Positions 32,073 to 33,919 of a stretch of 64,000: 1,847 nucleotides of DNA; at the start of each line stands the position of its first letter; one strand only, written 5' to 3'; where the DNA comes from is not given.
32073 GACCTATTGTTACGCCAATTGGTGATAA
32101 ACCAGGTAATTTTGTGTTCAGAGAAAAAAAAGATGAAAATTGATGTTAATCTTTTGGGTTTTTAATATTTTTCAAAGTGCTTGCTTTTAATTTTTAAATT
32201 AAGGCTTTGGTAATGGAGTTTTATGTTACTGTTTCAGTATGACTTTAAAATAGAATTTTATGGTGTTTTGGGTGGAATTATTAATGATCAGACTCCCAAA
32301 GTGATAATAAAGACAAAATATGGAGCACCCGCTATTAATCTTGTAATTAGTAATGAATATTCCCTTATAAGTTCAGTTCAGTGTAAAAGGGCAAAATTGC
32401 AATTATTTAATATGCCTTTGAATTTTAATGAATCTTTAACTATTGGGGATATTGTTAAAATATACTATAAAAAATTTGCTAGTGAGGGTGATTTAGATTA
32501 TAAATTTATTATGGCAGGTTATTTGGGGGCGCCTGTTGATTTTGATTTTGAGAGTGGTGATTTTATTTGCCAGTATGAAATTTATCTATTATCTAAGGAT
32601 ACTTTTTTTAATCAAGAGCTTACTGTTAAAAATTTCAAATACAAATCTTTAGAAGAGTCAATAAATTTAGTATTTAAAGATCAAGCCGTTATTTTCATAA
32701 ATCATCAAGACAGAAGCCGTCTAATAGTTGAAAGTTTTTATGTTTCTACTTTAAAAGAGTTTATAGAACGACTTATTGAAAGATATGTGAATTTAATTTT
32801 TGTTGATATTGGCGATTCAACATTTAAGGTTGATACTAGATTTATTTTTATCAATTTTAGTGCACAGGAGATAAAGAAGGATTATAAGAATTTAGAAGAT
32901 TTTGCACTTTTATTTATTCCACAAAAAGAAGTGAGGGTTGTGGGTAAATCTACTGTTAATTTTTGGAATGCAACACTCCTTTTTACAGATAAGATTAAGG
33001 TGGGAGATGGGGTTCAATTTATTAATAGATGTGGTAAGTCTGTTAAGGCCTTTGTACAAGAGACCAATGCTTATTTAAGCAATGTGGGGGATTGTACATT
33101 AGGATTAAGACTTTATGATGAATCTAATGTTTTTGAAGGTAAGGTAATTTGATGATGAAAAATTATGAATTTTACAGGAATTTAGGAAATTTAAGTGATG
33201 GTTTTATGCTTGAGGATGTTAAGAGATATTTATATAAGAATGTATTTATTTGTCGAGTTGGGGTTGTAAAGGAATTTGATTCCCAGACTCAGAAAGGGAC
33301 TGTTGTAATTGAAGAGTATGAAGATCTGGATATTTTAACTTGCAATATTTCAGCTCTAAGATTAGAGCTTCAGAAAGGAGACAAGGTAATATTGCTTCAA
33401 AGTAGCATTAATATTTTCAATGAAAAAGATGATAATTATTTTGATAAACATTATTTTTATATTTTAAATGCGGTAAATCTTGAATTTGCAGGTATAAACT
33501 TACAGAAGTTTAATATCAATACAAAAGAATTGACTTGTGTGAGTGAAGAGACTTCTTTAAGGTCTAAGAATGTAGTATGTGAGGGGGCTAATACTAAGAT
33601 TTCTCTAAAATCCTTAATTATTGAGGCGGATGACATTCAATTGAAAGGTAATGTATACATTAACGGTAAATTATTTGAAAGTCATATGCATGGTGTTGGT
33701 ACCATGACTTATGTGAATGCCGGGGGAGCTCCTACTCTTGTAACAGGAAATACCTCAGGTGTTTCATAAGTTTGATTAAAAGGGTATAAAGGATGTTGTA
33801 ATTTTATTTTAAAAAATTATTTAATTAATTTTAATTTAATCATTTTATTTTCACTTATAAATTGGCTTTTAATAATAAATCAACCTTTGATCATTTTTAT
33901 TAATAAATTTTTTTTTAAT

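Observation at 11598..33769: Prophage remnant split in two: terS-terL at 11.6-13.5 kb and a 16-gene late operon at 22.0-33.8 kb, with ~8.5 kb of surface-protein cargo inserted between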

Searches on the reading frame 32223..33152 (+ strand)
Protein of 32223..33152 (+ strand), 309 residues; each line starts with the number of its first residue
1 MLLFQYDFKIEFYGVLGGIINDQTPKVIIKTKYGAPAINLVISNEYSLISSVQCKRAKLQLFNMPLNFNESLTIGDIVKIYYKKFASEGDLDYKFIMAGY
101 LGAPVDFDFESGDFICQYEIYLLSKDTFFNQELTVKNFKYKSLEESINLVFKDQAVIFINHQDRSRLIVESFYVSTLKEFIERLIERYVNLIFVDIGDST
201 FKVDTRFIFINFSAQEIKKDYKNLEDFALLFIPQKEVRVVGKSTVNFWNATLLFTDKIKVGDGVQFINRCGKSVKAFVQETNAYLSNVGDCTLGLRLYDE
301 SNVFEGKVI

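Call 5: search_protein_families(library=pfam, proteins=[window:32223-33152:+], max_evalue=0.01)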
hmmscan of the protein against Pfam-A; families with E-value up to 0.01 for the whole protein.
window:32223-33152:+ (309 aa): 1 family
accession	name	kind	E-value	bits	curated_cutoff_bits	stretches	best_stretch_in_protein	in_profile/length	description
PF05113.18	DUF693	-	8.9e-79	265.4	25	1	1-302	1-313/313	Protein of unknown function (DUF693)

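Call 11: search_protein_families(library=phrogs, proteins=[window:32223-33152:+], max_evalue=0.01)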
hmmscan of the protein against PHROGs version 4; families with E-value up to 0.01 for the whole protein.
window:32223-33152:+ (309 aa): 0 families

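Call 97: search_protein_families(library=ncbifam, proteins=[window:32223-33152:+], max_evalue=0.01)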
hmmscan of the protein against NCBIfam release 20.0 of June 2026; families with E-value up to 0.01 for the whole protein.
window:32223-33152:+ (309 aa): 0 families

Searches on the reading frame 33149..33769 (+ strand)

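Call 5: search_protein_families(library=pfam, proteins=[window:33149-33769:+], max_evalue=0.01)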
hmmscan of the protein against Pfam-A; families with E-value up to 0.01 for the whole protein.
window:33149-33769:+ (206 aa): 1 family
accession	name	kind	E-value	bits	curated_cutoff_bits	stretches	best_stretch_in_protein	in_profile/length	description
PF05606.16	DUF777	-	5.7e-54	182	25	1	2-133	1-133/135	Borrelia burgdorferi protein of unknown function (DUF777)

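Call 11: search_protein_families(library=phrogs, proteins=[window:33149-33769:+], max_evalue=0.01)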
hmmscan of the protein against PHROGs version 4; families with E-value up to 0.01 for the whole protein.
window:33149-33769:+ (206 aa): 0 families

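Call 97: search_protein_families(library=ncbifam, proteins=[window:33149-33769:+], max_evalue=0.01)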
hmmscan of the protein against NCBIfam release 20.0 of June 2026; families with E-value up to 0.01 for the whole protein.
window:33149-33769:+ (206 aa): 0 families
